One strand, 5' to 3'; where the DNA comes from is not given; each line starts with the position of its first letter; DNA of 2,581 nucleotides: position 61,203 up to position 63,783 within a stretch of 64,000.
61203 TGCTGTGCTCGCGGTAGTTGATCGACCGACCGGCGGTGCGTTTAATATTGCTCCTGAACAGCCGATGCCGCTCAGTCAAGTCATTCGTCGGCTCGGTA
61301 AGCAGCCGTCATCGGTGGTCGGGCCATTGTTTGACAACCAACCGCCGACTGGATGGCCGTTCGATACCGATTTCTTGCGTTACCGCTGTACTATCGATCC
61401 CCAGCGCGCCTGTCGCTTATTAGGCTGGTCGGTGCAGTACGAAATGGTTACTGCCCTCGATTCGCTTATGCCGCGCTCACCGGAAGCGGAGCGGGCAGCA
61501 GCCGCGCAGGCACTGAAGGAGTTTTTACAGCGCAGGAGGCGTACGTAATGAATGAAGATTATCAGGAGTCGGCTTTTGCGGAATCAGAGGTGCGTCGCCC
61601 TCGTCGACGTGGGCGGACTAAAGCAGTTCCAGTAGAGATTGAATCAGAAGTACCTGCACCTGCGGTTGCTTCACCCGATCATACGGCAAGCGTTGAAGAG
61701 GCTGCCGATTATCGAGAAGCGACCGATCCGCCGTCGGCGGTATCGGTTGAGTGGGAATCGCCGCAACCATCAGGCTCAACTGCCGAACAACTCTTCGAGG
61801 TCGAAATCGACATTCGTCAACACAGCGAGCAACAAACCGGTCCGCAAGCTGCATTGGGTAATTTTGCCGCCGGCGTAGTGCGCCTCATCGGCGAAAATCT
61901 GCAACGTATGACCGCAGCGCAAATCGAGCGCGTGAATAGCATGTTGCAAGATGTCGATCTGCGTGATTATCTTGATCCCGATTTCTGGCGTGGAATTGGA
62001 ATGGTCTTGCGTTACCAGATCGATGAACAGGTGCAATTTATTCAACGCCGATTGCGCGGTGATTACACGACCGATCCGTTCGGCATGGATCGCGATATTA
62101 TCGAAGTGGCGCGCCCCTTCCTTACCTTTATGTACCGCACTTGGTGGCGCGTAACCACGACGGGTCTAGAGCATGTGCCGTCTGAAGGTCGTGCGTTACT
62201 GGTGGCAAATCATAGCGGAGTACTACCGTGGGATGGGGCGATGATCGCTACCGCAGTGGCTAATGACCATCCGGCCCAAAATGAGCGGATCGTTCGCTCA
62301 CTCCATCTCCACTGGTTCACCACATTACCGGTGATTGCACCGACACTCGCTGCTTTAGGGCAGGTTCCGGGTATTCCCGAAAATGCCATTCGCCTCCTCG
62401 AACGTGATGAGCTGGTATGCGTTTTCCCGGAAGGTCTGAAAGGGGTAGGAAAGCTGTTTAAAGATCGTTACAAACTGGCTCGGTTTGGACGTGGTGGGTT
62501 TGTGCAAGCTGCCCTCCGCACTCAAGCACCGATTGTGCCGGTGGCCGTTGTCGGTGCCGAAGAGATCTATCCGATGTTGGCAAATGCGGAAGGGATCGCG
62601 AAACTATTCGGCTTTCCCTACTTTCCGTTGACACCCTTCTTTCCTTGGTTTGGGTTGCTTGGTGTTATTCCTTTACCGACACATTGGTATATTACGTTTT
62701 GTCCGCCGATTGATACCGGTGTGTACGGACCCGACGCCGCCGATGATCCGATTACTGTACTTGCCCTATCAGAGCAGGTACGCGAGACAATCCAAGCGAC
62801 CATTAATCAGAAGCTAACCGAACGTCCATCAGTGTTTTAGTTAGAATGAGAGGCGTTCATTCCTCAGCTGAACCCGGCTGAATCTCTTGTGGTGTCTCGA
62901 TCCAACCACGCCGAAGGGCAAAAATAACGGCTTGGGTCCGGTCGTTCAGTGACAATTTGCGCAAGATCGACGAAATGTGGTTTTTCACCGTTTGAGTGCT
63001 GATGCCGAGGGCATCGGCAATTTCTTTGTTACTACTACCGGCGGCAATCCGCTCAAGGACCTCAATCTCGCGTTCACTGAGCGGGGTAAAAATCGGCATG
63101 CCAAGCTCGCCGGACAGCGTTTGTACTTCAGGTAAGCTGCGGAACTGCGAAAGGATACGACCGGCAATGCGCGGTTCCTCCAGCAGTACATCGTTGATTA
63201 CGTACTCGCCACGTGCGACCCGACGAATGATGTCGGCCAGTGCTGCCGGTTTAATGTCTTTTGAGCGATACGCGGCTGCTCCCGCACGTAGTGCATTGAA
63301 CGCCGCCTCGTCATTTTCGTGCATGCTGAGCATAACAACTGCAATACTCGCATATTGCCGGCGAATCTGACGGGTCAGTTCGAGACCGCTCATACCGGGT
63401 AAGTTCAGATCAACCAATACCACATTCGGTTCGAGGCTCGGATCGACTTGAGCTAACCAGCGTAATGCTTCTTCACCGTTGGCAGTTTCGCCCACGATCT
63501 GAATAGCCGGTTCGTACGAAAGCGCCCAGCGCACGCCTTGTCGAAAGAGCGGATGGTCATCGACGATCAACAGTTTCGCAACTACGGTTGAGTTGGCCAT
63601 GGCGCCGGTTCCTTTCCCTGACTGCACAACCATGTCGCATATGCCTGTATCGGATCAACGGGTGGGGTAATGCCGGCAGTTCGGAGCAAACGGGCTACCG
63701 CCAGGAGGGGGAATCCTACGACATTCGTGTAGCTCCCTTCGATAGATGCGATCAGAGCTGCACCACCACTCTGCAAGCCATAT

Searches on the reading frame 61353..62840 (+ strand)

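Call 62: search_protein_families(library=pfam, proteins=[window:61353-62840:+], max_evalue=0.0001)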
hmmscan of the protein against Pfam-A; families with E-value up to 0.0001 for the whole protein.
window:61353-62840:+ (495 aa): 1 family
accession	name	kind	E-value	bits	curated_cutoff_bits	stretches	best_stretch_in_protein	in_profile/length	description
PF01553.26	Acyltransferase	-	4.8e-14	52.7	23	1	266-399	1-131/132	Acyltransferase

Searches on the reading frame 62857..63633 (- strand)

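Call 62: search_protein_families(library=pfam, proteins=[window:62857-63633:-], max_evalue=0.0001)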
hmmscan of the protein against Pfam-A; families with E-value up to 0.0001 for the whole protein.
window:62857-63633:- (258 aa): 6 families
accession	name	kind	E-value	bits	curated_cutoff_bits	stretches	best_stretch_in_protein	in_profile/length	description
PF00072.30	Response_reg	-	1.8e-26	92.9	30.2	1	22-136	2-110/111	Response regulator receiver domain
PF00196.25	GerE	-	4.1e-22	78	23.5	1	184-239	2-57/57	Bacterial regulatory proteins, luxR family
PF08281.18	Sigma70_r4_2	-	2.2e-06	27.6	25.7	1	189-227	15-54/54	Sigma-70, region 4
PF13384.12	HTH_23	-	1.8e-05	24.8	24.6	1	188-220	6-38/50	Homeodomain-like domain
PF04545.22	Sigma70_r4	-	2.4e-05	24.2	24.1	1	185-227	5-48/50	Sigma-70, region 4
PF04967.18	HTH_10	-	6.5e-05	23.1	23.1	0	202-227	26-51/53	HTH DNA binding domain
